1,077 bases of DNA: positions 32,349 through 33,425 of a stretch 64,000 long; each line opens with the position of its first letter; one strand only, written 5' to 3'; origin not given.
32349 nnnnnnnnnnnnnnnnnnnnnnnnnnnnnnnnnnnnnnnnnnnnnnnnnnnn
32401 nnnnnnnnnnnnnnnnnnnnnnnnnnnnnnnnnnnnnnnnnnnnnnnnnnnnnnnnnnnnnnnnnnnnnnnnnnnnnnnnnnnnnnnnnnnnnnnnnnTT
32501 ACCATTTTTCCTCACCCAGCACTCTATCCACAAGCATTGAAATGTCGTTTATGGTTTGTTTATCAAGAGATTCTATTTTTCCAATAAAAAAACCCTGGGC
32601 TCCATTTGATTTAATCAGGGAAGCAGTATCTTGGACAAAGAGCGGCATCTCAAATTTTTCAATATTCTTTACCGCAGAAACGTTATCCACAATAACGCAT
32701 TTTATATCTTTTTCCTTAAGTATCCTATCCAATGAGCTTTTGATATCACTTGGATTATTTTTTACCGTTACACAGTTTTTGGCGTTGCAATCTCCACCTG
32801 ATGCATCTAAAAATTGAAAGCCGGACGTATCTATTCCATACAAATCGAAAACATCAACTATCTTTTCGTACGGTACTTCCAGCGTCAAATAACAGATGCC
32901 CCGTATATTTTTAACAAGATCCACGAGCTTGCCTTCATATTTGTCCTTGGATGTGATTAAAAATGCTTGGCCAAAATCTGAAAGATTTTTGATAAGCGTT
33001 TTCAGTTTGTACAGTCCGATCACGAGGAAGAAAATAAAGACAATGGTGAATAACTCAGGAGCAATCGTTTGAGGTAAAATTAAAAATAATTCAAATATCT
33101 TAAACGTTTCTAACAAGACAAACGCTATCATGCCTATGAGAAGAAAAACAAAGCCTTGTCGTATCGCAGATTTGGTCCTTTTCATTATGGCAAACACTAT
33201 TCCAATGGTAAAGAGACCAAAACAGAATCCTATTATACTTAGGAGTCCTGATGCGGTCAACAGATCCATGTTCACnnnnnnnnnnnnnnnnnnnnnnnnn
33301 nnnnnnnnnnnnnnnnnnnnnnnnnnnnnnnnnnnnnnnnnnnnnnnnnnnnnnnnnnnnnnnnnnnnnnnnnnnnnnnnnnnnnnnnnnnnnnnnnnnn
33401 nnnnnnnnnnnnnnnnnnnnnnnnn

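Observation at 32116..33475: Compact RHH regulator / membrane-anchored DUF835 / response regulator operon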

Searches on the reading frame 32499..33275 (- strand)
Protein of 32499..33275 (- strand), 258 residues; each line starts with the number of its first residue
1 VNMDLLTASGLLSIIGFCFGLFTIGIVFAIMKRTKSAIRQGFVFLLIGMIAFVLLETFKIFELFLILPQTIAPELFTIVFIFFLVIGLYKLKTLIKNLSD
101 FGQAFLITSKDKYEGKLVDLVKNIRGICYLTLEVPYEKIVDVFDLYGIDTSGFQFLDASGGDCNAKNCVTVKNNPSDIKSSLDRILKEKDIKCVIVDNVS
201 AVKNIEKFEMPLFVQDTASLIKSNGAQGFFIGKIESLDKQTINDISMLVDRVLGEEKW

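Call 3: search_protein_families(library=pfam, proteins=[window:32499-33275:-], max_evalue=0.1)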
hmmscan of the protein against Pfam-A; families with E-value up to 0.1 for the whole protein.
window:32499-33275:- (258 aa): 1 family
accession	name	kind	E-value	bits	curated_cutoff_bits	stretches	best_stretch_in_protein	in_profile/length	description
PF06745.19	ATPase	-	0.0012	18.7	26.6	1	129-236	53-166/231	KaiC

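Call 4: search_protein_families(library=ncbifam, proteins=[window:32499-33275:-], max_evalue=0.1)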
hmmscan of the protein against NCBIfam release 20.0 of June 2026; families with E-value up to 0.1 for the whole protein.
window:32499-33275:- (258 aa): 1 family
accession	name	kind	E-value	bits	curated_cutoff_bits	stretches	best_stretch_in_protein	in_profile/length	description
TIGR03880.1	KaiC_arch_3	hypoth_equivalog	0.049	13.2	249.45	1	122-203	42-120/224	KaiC domain-containing protein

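Call 7: find_homologous_proteins(query=window:32499-33275:-)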
Query window:32499-33275:- (258 aa): 84 proteins with E <= 0.001 among 1424 candidates.
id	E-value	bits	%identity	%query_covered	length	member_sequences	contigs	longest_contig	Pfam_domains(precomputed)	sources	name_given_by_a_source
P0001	4.4e-156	536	97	100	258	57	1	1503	-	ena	-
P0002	9.6e-149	512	92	100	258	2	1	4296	-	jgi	-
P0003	1.2e-148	511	91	100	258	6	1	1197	-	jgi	jgi:hypothetical protein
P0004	1.5e-145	501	90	100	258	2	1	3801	PF06745.20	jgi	jgi:hypothetical protein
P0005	4.5e-145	499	90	100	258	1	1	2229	-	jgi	jgi:hypothetical protein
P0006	1.1e-144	498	90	100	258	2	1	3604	-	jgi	jgi:hypothetical protein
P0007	8.8e-143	492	90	99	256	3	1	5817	PF06745.20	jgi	jgi:hypothetical protein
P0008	4.2e-141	487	88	99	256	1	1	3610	-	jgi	-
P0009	7.0e-141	486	87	99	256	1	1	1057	PF06745.20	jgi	jgi:hypothetical protein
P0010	4.5e-140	483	86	100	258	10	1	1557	PF06745.20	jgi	jgi:hypothetical protein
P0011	5.2e-139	480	87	100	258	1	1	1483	-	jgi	jgi:hypothetical protein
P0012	1.2e-138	478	87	99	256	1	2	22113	-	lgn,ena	-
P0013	2.7e-127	441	88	88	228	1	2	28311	-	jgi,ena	-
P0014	1.4e-111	390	87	81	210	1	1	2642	-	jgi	-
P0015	2.0e-111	389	92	75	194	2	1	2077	PF06745.20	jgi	jgi:hypothetical protein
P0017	1.1e-108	380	67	96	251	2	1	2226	PF06745.20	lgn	-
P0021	5.4e-103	362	64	96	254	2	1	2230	PF06745.20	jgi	-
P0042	2.0e-94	334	57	98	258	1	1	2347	PF06745.20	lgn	-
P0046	6.5e-93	329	59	97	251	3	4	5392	PF06745.20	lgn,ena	-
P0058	2.1e-82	294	51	94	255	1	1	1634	PF06745.20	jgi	jgi:hypothetical protein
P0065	1.3e-78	282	48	99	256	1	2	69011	PF06745.20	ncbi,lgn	-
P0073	4.2e-75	270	51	94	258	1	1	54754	PF06745.20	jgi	jgi:hypothetical protein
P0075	4.5e-73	264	52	94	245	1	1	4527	PF06745.20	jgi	jgi:hypothetical protein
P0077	2.4e-71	258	48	99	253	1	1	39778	PF06745.20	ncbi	ncbi:MAG: hypothetical protein V5A64_02410 [Candidatus Thermoplasmatota archaeon]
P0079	2.9e-68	248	47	98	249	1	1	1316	PF06745.20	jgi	-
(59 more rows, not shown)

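Call 9: find_related_loci(query=A1, collection=genome_contigs, flank=6000)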
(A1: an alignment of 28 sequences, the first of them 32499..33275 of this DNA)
Query A1 (258 aa) in genome_contigs; peptide patterns used: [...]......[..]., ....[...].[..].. (x = any residue, [..] = any of these).
37 stretches matched a pattern; 14 encode a relative of the query (tblastn E <= 1e-3); 14 distinct loci.
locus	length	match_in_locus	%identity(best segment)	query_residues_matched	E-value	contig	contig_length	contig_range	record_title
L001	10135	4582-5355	95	1-258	3e-161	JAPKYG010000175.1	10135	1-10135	MAG: Methanobacteriota archaeon isolate LacPavin_0920_SED3_MAG_41_62 LacPavin_0920_SED3_scaffold_1683215, whole genome s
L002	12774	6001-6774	94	1-258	2e-160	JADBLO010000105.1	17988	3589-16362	MAG: Thermoplasmata archaeon isolate Bin3_14.8m NODE_160_length_17988_cov_15.374003, whole genome shotgun sequence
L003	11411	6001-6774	95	1-258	3e-159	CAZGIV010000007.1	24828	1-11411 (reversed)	MAG TPA_asm: uncultured Thermoplasmatales archaeon isolate binchicken_co94_67 genome assembly, contig: NODE_2705_length_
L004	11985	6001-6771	58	1-258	1e-102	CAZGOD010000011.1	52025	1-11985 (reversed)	MAG TPA_asm: uncultured Thermoplasmatales archaeon isolate SRP214966_co4_455 genome assembly, contig: NODE_351_length_52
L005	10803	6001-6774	57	1-258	5e-97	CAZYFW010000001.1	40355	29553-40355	MAG TPA_asm: uncultured Thermoplasmatales archaeon isolate binchicken_co150_735 genome assembly, contig: NODE_2031_lengt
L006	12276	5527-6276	52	9-257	2e-89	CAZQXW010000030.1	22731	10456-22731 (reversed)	MAG TPA_asm: uncultured Thermoplasmatales archaeon isolate SRP332253_co2_211 genome assembly, contig: NODE_2091_length_2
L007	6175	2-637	58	46-257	3e-88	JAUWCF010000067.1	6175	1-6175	MAG: Thermoplasmatota archaeon isolate CSMAG_2131 CSMAG_2131_k141_18856_length_6175_cov_14.2287, whole genome shotgun se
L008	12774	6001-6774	47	1-258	4e-88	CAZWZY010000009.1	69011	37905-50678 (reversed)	MAG TPA_asm: uncultured Thermoplasmatales archaeon isolate SRP332253_co2_59 genome assembly, contig: NODE_304_length_690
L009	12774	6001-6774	66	1-258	2e-110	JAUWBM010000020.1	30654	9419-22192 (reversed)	MAG: Thermoplasmatota archaeon isolate CSMAG_1320 CSMAG_1320_k141_2286373_length_30654_cov_13.2016, whole genome shotgun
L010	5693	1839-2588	51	9-257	9e-85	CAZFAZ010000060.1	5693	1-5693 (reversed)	MAG TPA_asm: uncultured Thermoplasmatales archaeon isolate SRP067234_co1_271 genome assembly, contig: k99_187024, whole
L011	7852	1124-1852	52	11-255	2e-83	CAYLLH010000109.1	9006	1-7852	MAG TPA_asm: uncultured Thermoplasmatales archaeon isolate SRP067234_co1_161 genome assembly, contig: k99_682982, whole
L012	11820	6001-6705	54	20-255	5e-83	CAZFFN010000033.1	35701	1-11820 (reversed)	MAG TPA_asm: uncultured Thermoplasmatales archaeon isolate SRP067234_co1_26 genome assembly, contig: k99_614048, whole g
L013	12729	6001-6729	52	11-255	7e-84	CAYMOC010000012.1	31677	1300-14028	MAG TPA_asm: uncultured Thermoplasmatales archaeon isolate SRP332253_co1_209 genome assembly, contig: NODE_1942_length_3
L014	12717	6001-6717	50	15-255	6e-78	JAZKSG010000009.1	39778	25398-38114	MAG: Thermoplasmatota archaeon isolate NA-30cm_bin.10 NODE_82_length_39778_cov_23.815799, whole genome shotgun sequence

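Call 13: search_protein_families(library=pfam, alignment_id=A1, max_evalue=1)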
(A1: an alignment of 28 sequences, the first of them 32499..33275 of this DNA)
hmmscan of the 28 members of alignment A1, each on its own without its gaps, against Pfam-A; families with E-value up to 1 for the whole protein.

A. member 1, window:32499-33275:- (258 aa): 2 families
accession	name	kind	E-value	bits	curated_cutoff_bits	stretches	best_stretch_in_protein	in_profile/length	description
PF06745.19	ATPase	-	0.0012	18.7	26.6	1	129-236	53-166/231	KaiC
PF05060.20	MGAT2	-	0.17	11.4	27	1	85-140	34-92/349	N-acetylglucosaminyltransferase II (MGAT2)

B. families by the number of members that match (of 28 scanned): 51 families (the first 25 are shown)
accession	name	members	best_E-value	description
PF06745.19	ATPase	27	4.5e-07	KaiC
PF05060.20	MGAT2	5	0.011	N-acetylglucosaminyltransferase II (MGAT2)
PF19529.4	DUF6057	4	0.031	Family of unknown function (DUF6057)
PF19554.4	DUF6077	3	0.0066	Family of unknown function (DUF6077)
PF23153.1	Aip3p_Bud6_N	3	0.012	Aip3p/Bud6 N-terminal domain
PF24864.1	DUF7730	3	0.013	Domain of unknown function (DUF7730)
PF16927.11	HisKA_7TM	3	0.2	N-terminal 7TM region of histidine kinase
PF10483.15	Elong_Iki1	2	0.0025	Elongator subunit Iki1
PF20357.3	DUF6652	2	0.049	Family of unknown function (DUF6652)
PF23600.1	DUF7139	2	0.052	Domain of unknown function (DUF7139)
PF13481.12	AAA_25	2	0.15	AAA domain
PF10066.14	DUF2304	2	0.17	Uncharacterized conserved protein (DUF2304)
PF13239.11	2TM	2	0.29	2TM domain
PF08391.16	Ly49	2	0.34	Ly49-like protein, N-terminal region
PF04548.22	AIG1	1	0.0013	AIG1 family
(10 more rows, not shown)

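Call 15: predict_structure(alignment_id=A1)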
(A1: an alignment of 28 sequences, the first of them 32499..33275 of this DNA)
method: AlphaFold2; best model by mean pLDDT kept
length: 258 residues; sequences in the alignment: 28
mean_pLDDT: 84.2   pTM: 0.64
mean pLDDT of the five models: 84.2, 83.1, 81.0, 78.6, 78.1
residues with pLDDT >= 90: 92; 70-90: 139; 50-70: 23; < 50: 4
segments of 3 or more residues with pLDDT < 50: 98-100
pLDDT, mean of each block of 10 residues (from residue 1): 64 89 89 73 91 90 77 89 91 59 81 80 84 91 87 91 88 93 92 90 86 90 89 85 82 67
secondary structure, 60 per line:
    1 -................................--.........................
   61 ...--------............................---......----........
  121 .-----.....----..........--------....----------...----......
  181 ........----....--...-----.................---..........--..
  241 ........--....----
elements in order: H2-33 H36-63 H72-99 E103-108 H113-121 E127-131 H136-145 E154-157 E168-170 H175-188 E193-196 H207-223 E227-233 H239-248 E251-254

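Call 81: search_protein_families(library=padloc, proteins=[window:32499-33275:-], max_evalue=0.01)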
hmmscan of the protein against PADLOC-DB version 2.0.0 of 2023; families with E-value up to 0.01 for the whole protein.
window:32499-33275:- (258 aa): 0 families

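Call 82: search_protein_representatives(alignment_id=A1)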
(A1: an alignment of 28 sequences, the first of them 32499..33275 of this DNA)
Query: 28 sequences, 255 profile positions. Proteins with E-value up to 0.001 (for the whole library): 568; up to 1e-10: 57; up to 1e-30: 16. The best 150 are listed.
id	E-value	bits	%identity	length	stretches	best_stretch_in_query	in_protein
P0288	1.8e-115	400.9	-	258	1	4-254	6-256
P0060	8.2e-112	388.9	-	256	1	2-255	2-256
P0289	1.2e-67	244.2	-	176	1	77-250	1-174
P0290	1.1e-62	227.9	-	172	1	84-254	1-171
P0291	5.1e-61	222.5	-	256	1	4-250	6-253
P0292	1.3e-52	194.9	-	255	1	1-250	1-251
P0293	1.2e-48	181.9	-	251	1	5-250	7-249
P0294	3.9e-46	173.7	-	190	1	16-190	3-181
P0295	6.3e-44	166.5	-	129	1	1-127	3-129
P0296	2.0e-42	161.6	-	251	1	4-250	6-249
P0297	4.9e-39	150.5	-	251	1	4-234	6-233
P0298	2.3e-38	148.3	-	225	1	32-250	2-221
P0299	1.3e-36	142.5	-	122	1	168-254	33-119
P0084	2.2e-36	141.8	-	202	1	168-253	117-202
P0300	2.4e-34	135.1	-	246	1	7-251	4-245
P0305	7.5e-23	97.4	-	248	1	14-251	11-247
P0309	1.1e-14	70.7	-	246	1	9-251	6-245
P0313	9.2e-14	67.7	-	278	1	105-252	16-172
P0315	2.1e-13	66.5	-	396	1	104-252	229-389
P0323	2.2e-12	63.1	-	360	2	97-203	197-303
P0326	4.8e-12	62.0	-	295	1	104-252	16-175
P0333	2.5e-11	59.7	-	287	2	102-252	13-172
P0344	1.4e-10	57.2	-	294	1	105-252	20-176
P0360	6.0e-10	55.2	-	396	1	101-252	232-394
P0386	3.9e-09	52.5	-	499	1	102-253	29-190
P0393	9.0e-09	51.3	-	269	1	106-254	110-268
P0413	2.4e-08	49.9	-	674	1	117-250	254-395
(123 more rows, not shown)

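Call 83: search_protein_families(library=pfam, proteins=[P0313, P0315, P0323, P0326, P0333, P0344, P0360, P0386, P0413, P0393], max_evalue=0.001)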
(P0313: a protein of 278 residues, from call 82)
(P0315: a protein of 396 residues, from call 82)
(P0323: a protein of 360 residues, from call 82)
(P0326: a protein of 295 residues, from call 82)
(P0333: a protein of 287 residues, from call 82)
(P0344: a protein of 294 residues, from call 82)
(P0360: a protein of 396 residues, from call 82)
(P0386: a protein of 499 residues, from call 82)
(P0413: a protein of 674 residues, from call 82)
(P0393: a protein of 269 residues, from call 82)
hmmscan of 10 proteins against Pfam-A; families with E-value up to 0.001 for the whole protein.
P0313 (278 aa): 2 families
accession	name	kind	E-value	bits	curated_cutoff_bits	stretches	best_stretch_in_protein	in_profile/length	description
PF24336.1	DUF7504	-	6.6e-05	23.9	27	1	76-161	73-167/179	Family of unknown function (DUF7504)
PF06745.19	ATPase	-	0.00043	20.2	26.6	1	45-150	65-162/231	KaiC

P0315 (396 aa): 2 families
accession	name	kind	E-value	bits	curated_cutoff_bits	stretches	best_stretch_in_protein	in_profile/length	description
PF24336.1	DUF7504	-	8.1e-08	33.4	27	1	282-388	61-177/179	Family of unknown function (DUF7504)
PF06745.19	ATPase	-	9.9e-07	28.8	26.6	1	252-372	49-167/231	KaiC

P0323 (360 aa): 4 families
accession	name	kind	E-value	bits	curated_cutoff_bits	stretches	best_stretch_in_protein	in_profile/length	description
PF06745.19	ATPase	-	6.2e-16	58.9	26.6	2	24-158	44-178/231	KaiC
PF05763.18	DUF835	-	4e-09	36.8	33.1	0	43-128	25-104/136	Protein of unknown function (DUF835)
PF23365.1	DUF7090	-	2.5e-06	27.8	27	0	30-171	44-187/192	Family of unknown function (DUF7090)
PF24336.1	DUF7504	-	9.6e-06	26.6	27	0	267-352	85-177/179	Family of unknown function (DUF7504)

P0326 (295 aa): 1 family
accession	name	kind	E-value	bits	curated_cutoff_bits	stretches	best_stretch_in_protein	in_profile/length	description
PF06745.19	ATPase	-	0.00031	20.6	26.6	1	36-185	48-198/231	KaiC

P0333 (287 aa): 0 families

P0344 (294 aa): 0 families

P0360 (396 aa): 3 families
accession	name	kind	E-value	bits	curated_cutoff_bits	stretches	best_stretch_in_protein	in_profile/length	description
PF24336.1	DUF7504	-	6.8e-09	36.9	27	1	221-393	21-177/179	Family of unknown function (DUF7504)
PF06745.19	ATPase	-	9.6e-05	22.3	26.6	1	257-372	49-162/231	KaiC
PF04509.17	CheC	-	0.00042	20.7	22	0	114-135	4-25/38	CheC-like family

P0386 (499 aa): 6 families
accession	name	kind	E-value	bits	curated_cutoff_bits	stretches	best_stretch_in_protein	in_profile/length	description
PF01442.23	Apolipoprotein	-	2.3e-09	37.7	90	1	263-446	15-188/190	Apolipoprotein A1/A4/E domain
PF04513.17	Baculo_PEP_C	-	2.5e-08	34.5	38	0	284-339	46-103/140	Baculovirus polyhedron envelope protein, PEP, C terminus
PF24336.1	DUF7504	-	5.9e-05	24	27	1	85-158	62-148/179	Family of unknown function (DUF7504)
PF06745.19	ATPase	-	7.9e-05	22.6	26.6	1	53-188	48-185/231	KaiC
PF07889.17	DUF1664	-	0.00014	22.3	34.6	0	374-440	43-111/124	Protein of unknown function (DUF1664)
PF08702.15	Fib_alpha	-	0.00037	21.1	29.9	0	387-484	28-123/143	Fibrinogen alpha/beta chain family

P0413 (674 aa): 3 families
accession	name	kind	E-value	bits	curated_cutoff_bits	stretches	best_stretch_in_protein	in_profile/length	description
PF06745.19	ATPase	-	3.1e-07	30.5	26.6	1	247-382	36-169/231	KaiC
PF24336.1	DUF7504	-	3.9e-07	31.1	27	1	309-395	82-176/179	Family of unknown function (DUF7504)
PF09851.14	SHOCT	-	0.00027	21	27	0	643-668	2-27/28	Short C-terminal domain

P0393 (269 aa): 2 families
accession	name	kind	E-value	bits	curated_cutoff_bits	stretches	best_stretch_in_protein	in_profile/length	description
PF06745.19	ATPase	-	2.5e-09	37.3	26.6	1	124-245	42-163/231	KaiC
PF24336.1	DUF7504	-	1.8e-06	29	27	1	179-265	83-177/179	Family of unknown function (DUF7504)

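Call 84: find_encoding_contigs(protein=P0309, flank=5000, max_places=2)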
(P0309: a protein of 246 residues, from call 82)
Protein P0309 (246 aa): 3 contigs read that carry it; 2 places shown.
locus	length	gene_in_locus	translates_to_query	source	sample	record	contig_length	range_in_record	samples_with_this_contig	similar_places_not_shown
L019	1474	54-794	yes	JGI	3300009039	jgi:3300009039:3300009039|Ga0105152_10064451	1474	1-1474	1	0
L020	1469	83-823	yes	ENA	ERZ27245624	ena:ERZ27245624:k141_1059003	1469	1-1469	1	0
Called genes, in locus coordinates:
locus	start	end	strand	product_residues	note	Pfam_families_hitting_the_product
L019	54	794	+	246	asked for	-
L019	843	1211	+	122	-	PF00072:Response_reg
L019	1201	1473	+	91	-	?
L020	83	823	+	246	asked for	-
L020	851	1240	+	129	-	PF00072:Response_reg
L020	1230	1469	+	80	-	?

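Call 85: find_encoding_contigs(protein=P0305, flank=5000, max_places=2)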
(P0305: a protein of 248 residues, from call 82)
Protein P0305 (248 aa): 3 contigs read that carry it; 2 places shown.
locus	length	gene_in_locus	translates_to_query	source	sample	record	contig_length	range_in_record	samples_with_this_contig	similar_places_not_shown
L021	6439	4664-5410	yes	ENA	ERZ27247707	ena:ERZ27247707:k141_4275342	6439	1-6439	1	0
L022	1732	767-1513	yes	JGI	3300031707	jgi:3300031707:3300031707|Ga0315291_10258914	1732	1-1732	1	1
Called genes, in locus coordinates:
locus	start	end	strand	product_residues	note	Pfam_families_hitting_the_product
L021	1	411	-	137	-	?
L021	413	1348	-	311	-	PF00288:GHMP_kinases_N, PF08544:GHMP_kinases_C (faint)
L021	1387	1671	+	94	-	PF00708:Acylphosphatase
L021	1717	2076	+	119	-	-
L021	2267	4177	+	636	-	-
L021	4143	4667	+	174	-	-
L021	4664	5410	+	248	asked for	-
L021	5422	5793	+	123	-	PF00072:Response_reg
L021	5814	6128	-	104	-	-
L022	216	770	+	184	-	-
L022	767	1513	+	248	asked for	-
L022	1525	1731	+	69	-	?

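Call 88: search_solved_structures(query=A1, max_evalue=1)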
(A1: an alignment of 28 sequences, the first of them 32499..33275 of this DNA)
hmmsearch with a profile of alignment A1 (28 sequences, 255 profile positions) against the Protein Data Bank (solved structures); distinct sequences matched with E-value up to 1: 2.
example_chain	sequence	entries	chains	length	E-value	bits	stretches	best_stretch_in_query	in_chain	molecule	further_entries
6m6z_A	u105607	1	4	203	0.096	15.1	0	69-102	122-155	TMH4C4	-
4jga_A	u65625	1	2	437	0.66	12.4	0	193-234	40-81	3-oxoacyl-[acyl-carrier-protein] synthase 2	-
